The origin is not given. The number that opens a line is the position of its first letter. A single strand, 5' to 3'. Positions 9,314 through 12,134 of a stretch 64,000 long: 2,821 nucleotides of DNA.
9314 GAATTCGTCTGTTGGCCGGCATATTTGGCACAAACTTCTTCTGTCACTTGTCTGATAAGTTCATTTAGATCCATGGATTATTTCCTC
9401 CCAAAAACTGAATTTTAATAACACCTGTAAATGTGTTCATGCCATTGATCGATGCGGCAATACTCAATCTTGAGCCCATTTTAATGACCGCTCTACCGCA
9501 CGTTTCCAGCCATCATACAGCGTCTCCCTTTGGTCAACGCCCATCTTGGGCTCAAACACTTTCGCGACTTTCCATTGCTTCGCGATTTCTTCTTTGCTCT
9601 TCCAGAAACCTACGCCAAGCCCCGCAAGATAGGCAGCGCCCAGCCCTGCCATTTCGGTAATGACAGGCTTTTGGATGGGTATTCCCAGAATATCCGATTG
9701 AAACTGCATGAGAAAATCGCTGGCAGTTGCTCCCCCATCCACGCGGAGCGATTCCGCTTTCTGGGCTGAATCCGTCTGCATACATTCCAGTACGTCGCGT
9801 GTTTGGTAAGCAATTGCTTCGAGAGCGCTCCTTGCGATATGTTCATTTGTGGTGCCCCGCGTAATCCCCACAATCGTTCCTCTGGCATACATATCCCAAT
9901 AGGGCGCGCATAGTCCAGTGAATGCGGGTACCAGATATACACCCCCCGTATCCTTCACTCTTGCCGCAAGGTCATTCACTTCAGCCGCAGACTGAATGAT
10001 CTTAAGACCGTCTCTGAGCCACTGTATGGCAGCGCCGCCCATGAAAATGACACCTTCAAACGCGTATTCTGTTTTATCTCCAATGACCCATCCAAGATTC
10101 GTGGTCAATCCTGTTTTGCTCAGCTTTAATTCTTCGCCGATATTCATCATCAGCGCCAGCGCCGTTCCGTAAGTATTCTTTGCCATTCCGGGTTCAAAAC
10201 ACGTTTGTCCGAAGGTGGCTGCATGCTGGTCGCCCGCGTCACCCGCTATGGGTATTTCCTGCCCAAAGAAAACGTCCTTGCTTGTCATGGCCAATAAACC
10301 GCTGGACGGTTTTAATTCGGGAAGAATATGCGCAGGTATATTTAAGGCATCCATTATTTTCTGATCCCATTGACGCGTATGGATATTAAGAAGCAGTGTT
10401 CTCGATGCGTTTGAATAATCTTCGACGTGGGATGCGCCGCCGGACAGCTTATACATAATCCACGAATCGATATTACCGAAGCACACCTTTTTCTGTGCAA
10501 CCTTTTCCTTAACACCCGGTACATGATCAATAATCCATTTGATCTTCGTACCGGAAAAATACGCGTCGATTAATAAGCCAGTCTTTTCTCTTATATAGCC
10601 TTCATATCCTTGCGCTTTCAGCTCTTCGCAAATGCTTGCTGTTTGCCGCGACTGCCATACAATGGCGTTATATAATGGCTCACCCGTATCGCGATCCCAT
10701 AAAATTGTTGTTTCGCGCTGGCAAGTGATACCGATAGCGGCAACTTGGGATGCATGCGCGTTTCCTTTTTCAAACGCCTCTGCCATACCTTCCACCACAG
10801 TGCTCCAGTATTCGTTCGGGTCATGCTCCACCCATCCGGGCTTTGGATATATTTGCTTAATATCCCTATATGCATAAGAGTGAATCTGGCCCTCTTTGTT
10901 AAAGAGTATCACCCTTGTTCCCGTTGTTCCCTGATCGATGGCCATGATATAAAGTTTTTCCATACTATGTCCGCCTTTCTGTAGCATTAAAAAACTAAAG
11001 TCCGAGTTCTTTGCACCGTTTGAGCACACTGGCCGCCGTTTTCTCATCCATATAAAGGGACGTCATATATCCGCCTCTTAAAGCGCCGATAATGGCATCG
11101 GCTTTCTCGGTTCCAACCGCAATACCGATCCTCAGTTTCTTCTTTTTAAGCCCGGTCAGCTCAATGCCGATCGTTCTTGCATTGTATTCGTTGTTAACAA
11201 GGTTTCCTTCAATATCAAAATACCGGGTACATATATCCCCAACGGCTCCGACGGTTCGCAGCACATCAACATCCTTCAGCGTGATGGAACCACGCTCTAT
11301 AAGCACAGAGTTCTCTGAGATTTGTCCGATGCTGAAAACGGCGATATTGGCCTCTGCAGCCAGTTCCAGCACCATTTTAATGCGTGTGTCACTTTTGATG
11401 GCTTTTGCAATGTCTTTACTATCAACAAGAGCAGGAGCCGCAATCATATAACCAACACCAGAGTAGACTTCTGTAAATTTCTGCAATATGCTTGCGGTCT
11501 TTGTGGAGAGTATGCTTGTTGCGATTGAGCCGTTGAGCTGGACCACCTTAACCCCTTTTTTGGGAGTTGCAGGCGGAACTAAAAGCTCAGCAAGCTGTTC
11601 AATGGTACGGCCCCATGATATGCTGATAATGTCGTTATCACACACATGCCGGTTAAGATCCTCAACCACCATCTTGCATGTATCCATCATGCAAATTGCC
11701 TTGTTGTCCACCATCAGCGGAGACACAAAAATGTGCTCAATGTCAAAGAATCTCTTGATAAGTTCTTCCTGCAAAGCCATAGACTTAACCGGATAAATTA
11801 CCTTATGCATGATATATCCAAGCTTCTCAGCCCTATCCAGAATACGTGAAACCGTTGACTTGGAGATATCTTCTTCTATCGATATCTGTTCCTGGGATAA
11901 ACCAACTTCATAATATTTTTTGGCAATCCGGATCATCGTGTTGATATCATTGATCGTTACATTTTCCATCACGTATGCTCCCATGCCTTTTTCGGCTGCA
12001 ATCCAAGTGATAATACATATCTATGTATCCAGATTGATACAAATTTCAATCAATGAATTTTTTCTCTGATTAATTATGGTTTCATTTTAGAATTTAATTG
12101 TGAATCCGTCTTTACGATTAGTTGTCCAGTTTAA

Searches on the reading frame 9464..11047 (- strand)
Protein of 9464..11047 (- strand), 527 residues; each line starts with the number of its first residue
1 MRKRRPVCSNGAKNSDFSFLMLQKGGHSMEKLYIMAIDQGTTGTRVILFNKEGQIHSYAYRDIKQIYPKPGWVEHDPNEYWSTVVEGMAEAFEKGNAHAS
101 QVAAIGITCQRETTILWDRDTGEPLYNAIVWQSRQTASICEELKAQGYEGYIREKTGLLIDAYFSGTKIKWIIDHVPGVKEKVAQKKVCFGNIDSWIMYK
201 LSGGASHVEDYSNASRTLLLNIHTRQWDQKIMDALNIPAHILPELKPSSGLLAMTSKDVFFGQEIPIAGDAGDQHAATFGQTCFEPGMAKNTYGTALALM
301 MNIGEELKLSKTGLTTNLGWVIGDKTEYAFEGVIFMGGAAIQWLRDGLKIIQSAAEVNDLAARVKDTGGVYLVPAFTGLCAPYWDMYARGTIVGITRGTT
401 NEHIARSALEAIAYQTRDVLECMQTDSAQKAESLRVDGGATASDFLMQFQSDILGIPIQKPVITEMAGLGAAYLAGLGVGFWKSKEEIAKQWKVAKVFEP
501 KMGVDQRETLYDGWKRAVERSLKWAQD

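Call 78: search_protein_families(library=pfam, proteins=[window:9464-11047:-], max_evalue=0.00001)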
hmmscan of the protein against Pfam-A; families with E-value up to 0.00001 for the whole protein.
window:9464-11047:- (527 aa): 2 families
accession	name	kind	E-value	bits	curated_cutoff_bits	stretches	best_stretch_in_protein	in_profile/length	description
PF00370.27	FGGY_N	-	8.6e-76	255.2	28.8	1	33-280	1-245/245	FGGY family of carbohydrate kinases, N-terminal domain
PF02782.22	FGGY_C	-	8.5e-39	133.8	27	1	290-477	2-196/198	FGGY family of carbohydrate kinases, C-terminal domain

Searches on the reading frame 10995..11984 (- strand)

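Call 78: search_protein_families(library=pfam, proteins=[window:10995-11984:-], max_evalue=0.00001)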
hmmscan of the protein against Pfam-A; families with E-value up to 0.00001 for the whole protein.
window:10995-11984:- (329 aa): 1 family
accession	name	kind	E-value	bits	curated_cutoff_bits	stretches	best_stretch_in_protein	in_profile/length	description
PF04198.19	Sugar-bind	-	7.6e-59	199.4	27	1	68-322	5-257/257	Putative sugar-binding domain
